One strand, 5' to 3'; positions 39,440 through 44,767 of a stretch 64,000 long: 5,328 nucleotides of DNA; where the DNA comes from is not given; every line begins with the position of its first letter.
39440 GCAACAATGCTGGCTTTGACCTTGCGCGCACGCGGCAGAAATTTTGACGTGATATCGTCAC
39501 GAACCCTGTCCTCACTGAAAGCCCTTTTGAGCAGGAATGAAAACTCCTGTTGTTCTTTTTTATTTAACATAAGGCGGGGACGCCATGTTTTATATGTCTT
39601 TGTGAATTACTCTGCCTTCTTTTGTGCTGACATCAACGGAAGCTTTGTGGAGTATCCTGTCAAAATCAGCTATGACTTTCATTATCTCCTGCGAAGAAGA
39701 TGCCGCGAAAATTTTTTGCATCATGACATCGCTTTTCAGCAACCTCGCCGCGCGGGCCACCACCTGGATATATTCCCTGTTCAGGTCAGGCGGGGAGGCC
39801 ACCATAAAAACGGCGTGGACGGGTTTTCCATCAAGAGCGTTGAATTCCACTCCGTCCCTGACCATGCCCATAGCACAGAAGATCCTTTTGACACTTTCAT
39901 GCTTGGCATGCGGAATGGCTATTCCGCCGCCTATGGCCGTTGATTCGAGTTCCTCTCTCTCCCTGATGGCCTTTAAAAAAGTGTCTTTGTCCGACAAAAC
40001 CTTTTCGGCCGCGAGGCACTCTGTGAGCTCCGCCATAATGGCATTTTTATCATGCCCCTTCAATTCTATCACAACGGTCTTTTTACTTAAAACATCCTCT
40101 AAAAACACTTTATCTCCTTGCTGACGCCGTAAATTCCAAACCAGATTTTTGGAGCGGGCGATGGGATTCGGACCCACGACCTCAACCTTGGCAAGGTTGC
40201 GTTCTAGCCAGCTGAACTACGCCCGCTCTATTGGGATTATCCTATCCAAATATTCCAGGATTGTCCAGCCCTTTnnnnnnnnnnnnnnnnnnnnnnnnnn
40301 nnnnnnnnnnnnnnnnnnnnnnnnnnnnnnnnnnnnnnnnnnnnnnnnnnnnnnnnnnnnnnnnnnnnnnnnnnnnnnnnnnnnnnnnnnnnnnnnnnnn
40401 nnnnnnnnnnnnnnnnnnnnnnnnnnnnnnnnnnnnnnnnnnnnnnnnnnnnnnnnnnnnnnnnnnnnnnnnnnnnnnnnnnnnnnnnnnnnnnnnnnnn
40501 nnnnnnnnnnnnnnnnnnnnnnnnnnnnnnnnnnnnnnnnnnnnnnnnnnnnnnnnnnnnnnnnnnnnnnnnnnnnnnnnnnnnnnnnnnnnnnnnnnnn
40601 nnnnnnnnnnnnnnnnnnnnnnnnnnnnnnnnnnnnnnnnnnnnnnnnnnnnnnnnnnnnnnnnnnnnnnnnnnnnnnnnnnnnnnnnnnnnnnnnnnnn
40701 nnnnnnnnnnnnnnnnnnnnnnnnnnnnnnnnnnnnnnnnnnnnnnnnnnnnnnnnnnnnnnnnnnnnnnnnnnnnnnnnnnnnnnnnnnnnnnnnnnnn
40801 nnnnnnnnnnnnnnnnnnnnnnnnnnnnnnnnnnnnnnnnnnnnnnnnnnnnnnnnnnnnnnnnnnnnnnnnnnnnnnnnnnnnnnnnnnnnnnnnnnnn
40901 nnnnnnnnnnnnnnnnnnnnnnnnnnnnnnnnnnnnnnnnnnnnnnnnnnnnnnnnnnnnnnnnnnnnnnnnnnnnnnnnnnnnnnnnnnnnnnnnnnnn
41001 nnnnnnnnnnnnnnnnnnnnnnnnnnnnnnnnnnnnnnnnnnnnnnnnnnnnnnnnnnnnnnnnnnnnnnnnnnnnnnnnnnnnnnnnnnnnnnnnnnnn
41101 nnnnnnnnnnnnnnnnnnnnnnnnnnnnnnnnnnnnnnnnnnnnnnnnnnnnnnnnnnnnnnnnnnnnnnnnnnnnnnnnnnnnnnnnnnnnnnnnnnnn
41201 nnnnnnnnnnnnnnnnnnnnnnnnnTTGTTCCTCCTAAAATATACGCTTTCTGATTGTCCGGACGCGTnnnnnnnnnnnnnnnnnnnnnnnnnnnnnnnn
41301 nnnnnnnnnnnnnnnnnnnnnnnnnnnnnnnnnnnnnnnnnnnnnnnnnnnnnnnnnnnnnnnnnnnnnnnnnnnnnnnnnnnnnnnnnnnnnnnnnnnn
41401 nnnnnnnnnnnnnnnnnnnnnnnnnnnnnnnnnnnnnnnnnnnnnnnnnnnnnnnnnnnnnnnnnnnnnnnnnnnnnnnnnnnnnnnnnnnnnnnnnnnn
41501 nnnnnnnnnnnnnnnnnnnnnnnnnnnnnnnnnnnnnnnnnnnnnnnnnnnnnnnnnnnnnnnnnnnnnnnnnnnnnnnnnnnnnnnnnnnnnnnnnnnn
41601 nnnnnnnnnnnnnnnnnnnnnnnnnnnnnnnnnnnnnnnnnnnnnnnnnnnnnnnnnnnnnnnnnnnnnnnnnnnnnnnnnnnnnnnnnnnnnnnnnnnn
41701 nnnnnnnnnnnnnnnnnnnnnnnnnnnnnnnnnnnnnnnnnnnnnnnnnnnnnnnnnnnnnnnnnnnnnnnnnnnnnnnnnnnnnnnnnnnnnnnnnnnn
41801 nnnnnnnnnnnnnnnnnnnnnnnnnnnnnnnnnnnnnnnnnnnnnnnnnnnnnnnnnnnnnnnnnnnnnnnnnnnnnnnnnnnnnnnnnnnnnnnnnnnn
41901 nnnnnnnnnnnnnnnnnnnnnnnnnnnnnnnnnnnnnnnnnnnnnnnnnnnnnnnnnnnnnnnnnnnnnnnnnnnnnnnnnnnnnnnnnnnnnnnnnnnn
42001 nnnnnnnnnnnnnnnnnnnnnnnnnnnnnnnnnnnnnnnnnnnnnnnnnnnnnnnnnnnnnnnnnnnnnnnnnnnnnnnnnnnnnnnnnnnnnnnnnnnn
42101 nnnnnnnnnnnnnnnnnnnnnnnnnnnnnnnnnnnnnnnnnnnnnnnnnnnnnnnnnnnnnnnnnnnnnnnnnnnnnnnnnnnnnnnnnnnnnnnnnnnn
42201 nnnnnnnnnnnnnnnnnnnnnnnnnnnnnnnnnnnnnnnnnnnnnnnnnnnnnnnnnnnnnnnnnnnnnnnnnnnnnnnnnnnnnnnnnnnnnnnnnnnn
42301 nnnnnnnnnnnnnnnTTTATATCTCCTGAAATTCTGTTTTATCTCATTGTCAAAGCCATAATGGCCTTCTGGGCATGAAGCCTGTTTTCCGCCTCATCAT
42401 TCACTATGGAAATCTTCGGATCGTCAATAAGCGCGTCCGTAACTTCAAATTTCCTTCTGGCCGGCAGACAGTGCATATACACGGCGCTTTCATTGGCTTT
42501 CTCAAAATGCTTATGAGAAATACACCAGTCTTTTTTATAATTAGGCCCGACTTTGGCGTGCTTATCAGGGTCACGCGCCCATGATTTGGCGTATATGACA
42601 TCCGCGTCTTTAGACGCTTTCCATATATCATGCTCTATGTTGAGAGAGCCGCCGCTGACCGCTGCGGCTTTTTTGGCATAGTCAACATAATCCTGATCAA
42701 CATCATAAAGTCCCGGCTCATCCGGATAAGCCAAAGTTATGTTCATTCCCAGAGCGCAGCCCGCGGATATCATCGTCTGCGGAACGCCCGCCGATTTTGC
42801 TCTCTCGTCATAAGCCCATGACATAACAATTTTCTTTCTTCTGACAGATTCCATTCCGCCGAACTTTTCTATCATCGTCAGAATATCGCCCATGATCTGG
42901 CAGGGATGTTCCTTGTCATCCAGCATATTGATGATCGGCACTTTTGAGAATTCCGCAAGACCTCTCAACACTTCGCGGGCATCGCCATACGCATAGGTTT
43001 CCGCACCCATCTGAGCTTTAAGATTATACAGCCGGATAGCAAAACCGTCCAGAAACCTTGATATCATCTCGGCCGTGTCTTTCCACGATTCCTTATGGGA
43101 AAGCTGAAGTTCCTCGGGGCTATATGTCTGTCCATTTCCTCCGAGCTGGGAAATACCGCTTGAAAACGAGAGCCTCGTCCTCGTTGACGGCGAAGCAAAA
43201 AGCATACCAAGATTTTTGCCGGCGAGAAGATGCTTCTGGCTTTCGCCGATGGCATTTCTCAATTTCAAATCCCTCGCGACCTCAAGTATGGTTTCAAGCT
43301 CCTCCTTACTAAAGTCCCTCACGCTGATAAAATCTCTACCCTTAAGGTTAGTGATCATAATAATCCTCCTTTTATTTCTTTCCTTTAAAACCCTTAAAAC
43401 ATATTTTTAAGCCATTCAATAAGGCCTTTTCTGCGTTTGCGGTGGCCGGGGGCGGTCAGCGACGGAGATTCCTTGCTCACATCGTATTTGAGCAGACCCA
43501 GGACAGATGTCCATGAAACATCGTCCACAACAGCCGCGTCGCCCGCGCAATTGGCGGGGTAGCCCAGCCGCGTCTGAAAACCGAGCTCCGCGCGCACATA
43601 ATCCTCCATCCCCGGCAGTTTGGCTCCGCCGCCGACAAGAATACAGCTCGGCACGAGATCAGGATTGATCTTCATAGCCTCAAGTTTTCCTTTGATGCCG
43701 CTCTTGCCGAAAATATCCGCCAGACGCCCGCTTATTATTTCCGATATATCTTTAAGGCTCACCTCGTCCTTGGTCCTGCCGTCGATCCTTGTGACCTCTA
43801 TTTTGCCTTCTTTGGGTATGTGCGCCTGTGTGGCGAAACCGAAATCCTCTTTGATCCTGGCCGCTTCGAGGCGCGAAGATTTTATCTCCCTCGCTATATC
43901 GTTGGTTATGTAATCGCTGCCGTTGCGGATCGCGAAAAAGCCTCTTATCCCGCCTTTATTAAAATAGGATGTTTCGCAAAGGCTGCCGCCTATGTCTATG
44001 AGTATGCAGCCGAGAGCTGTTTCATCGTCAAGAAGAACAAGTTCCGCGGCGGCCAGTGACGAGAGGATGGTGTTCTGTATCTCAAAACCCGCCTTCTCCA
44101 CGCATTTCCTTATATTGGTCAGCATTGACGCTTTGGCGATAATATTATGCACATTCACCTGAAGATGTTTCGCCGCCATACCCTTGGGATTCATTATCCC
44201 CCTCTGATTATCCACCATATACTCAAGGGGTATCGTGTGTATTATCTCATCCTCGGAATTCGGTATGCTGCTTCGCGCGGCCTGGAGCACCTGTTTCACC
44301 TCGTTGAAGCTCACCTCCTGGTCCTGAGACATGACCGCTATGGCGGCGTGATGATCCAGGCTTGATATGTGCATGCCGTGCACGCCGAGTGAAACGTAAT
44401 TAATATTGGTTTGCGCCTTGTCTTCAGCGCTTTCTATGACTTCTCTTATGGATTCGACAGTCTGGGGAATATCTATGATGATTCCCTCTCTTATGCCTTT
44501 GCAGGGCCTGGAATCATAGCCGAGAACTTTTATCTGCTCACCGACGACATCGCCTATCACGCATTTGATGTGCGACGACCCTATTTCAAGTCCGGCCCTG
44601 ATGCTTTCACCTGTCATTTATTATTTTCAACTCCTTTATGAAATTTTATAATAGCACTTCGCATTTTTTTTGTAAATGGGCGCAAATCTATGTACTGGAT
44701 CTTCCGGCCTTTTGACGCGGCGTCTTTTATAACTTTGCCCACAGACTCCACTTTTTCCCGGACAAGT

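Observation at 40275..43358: Two tandem YgeW-family transcarbamylase paralogs plus carbamate kinase, appended directly to ftsA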

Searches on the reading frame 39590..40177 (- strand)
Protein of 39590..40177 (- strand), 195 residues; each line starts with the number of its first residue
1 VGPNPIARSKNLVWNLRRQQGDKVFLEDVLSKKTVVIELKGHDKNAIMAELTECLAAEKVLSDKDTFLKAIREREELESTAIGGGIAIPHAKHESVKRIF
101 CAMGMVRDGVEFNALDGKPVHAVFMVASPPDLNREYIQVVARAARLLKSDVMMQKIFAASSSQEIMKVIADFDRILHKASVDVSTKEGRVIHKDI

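Call 4: search_protein_families(library=pfam, proteins=[window:39590-40177:-])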
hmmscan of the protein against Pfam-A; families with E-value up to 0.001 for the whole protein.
window:39590-40177:- (195 aa): 1 family
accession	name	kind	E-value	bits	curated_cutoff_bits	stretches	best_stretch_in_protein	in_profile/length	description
PF00359.27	PTS_EIIA_2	-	3e-30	105.5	27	1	29-170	2-142/144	Phosphoenolpyruvate-dependent sugar phosphotransferase system, EIIA 2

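Call 5: search_protein_families(library=ncbifam, proteins=[window:39590-40177:-])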
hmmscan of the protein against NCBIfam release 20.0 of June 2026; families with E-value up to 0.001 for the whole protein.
window:39590-40177:- (195 aa): 8 families
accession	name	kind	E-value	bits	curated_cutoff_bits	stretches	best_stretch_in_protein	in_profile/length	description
TIGR00848.1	fruA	subfamily_domain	5.8e-28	97.4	103.5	1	30-155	2-128/129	fructose PTS transporter subunit IIA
TIGR01419.1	nitro_reg_IIA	equivalog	1.1e-21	77.2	138.7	1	26-171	2-145/145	PTS IIA-like nitrogen regulatory protein PtsN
NF007389.0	PRK09913.1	equivalog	2.6e-20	72.9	151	1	30-169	4-142/148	PTS fructose transporter subunit IIA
NF007293.0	PRK09765.1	equivalog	2.9e-18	65.7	763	1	27-172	5-152/639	PTS 2-O-a-mannosyl-D-glycerate transporter subunit IIABC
NF008145.0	PRK10896.1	equivalog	5.4e-17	62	221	1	23-173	7-157/161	PTS IIA-like nitrogen regulatory protein PtsN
NF011663.0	PRK15083.1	subfamily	6.8e-09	34.3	589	1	30-170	497-635/639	PTS mannitol transporter subunit IICBA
NF008319.0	PRK11109.1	equivalog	1.5e-06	27.8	302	1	30-170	4-140/376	fused PTS fructose transporter subunit IIA/HPr protein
NF010351.0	PRK13779.1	equivalog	2.2e-05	23.5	766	0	30-94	4-66/503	bifunctional PTS system fructose-specific transporter subunit IIA/HPr protein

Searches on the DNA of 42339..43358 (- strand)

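Call 85: search_rna_families(sources=[L002, L004, L006, L008, L023, L045, L009], threshold=gathering)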
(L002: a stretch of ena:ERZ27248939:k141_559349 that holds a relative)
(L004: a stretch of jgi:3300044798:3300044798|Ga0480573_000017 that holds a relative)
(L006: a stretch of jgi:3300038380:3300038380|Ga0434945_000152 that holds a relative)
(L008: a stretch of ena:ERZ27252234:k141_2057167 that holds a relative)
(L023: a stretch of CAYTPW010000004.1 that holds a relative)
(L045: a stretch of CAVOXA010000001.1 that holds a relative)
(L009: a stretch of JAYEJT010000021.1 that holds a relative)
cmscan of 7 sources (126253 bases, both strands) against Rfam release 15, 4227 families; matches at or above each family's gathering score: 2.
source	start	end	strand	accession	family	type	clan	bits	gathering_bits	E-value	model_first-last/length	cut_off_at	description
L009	4607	4680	+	RF00005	tRNA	Gene; tRNA;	CL00001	65.3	29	1.2e-11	1-71/71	no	tRNA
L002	2658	2687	-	RF01315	CRISPR-DR2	Gene; CRISPR;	CL00014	44.7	37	3.4e-05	1-30/30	no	CRISPR RNA direct repeat element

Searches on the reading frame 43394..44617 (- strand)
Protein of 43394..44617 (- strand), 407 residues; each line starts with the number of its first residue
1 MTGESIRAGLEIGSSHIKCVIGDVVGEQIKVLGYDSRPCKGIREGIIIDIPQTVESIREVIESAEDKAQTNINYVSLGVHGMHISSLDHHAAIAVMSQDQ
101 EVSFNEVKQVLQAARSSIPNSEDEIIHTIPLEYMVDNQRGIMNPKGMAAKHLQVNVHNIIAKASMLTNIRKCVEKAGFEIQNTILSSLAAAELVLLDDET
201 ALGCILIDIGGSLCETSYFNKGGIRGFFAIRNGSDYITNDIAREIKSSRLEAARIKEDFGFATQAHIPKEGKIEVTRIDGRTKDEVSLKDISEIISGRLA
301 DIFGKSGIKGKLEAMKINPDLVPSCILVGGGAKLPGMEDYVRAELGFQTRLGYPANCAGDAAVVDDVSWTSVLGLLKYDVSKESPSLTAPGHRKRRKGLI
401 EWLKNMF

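Call 4: search_protein_families(library=pfam, proteins=[window:43394-44617:-])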
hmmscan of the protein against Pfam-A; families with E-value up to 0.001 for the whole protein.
window:43394-44617:- (407 aa): 4 families
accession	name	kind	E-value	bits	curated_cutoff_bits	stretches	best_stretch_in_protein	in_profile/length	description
PF14450.12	FtsA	-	1.1e-27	97.3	31.8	2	205-374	1-127/127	Cell division protein FtsA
PF02491.25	SHS2_FTSA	-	1.8e-21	76.7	25.4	1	81-159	1-78/79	SHS2 domain inserted in FTSA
PF06723.19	MreB_Mbl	-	2.6e-09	36.8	27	1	169-352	112-304/327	MreB/Mbl protein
PF11104.14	PilM_2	-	0.0005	19.5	27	0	324-352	277-305/340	Type IV pilus assembly protein PilM;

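Call 5: search_protein_families(library=ncbifam, proteins=[window:43394-44617:-])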
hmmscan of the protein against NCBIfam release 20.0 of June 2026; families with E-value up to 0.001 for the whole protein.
window:43394-44617:- (407 aa): 8 families
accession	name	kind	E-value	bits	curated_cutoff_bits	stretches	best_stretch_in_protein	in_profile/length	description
TIGR01174.1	ftsA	equivalog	3.9e-88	296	175.85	1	8-378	3-371/371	cell division protein FtsA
NF007009.0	PRK09472.1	equivalog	2.6e-59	201.3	409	1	4-404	7-410/420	cell division protein FtsA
NF010540.1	PRK13929.1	exception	1.5e-09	37.4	515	1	168-347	116-304/334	rod-share determining protein MreBH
NF010539.0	PRK13927.1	subfamily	1.6e-08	33.8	293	1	169-351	118-310/339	rod shape-determining protein MreB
TIGR01175.1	pilM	subfamily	2.6e-08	33.2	133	1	5-354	3-315/348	type IV pilus assembly protein PilM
NF011660.0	PRK15080.1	equivalog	3.6e-08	33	182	0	4-79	29-101/277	ethanolamine utilization protein EutJ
TIGR00904.1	mreB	subfamily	1.8e-07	30.6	365.75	1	152-348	101-307/334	MreB/Mrl family cell shape determining protein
TIGR02529.1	EutJ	subfamily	0.00018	21.1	152.1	0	171-225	82-131/239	ethanolamine utilization protein EutJ family protein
